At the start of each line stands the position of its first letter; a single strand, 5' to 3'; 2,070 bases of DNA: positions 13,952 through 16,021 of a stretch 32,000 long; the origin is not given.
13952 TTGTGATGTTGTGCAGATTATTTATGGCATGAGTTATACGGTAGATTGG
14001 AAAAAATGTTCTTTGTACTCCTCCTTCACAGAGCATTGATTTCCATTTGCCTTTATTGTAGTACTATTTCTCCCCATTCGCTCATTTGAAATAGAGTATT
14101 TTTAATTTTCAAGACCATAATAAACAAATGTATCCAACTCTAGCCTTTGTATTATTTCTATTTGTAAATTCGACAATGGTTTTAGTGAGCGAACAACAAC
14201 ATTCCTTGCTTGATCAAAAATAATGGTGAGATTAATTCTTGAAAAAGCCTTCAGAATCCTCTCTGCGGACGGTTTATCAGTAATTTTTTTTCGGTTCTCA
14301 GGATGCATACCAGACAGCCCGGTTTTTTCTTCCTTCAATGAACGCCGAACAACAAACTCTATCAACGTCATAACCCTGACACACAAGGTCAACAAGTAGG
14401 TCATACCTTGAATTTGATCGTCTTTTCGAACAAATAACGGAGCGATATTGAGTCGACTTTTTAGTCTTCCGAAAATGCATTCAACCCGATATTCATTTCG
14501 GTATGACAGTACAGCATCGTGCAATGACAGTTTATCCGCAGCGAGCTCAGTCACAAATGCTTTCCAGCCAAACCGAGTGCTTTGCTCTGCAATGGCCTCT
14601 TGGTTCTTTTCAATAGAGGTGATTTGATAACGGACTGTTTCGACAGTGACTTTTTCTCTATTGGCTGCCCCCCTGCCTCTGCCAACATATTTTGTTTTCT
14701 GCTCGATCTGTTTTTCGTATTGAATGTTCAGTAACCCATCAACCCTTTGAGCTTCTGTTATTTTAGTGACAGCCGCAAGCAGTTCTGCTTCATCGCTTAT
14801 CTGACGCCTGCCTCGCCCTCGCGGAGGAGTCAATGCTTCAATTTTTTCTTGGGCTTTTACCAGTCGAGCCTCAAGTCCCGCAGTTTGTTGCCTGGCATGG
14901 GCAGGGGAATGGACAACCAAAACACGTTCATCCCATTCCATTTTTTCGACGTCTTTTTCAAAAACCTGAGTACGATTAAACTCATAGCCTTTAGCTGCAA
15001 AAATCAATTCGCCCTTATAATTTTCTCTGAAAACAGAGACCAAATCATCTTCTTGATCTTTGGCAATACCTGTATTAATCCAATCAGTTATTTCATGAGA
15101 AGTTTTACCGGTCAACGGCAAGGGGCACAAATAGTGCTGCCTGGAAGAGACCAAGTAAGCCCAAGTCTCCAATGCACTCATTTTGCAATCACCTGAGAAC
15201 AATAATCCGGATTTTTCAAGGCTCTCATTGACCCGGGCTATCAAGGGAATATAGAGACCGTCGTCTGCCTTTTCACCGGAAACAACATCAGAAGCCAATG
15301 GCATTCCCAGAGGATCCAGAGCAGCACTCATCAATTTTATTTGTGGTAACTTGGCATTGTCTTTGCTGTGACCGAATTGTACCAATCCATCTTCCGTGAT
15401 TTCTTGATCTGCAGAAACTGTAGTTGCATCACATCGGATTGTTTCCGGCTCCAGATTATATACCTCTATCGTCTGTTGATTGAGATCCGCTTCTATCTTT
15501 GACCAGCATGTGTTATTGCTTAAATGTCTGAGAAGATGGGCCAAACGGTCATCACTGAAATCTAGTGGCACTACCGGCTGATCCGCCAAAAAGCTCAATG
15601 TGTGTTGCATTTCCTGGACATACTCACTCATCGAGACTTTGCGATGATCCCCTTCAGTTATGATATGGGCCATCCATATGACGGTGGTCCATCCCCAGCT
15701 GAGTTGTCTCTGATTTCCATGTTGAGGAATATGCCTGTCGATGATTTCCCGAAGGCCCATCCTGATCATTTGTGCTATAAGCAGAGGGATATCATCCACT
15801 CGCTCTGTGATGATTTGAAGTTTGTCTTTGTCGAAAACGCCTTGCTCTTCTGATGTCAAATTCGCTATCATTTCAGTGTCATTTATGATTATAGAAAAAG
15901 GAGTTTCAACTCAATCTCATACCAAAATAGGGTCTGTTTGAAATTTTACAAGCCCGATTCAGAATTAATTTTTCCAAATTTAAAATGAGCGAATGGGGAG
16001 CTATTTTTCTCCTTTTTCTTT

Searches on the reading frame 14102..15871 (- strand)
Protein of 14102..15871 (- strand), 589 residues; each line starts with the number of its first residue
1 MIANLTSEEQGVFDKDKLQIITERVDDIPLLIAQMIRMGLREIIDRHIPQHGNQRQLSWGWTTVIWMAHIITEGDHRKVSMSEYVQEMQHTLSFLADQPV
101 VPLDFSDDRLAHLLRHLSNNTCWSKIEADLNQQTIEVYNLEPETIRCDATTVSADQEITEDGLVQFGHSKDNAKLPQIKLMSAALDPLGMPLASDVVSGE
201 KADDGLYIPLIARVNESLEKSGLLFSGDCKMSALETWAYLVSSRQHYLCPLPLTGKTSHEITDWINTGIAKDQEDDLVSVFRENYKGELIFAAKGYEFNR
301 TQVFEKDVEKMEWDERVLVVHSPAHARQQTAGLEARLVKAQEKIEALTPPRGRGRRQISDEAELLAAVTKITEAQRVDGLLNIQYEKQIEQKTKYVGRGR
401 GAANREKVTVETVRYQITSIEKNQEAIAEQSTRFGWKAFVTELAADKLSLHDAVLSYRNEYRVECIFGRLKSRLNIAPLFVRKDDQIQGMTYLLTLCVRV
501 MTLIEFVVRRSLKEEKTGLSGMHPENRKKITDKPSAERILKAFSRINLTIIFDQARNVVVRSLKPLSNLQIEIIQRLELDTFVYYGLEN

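Call 72: search_protein_families(library=pfam, proteins=[window:14102-15871:-], max_evalue=0.0001)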
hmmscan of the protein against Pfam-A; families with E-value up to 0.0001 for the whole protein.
window:14102-15871:- (589 aa): 1 family
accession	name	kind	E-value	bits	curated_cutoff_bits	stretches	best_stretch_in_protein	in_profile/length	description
PF01609.27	DDE_Tnp_1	-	4.2e-08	33.6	23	0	385-497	92-197/200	Transposase DDE domain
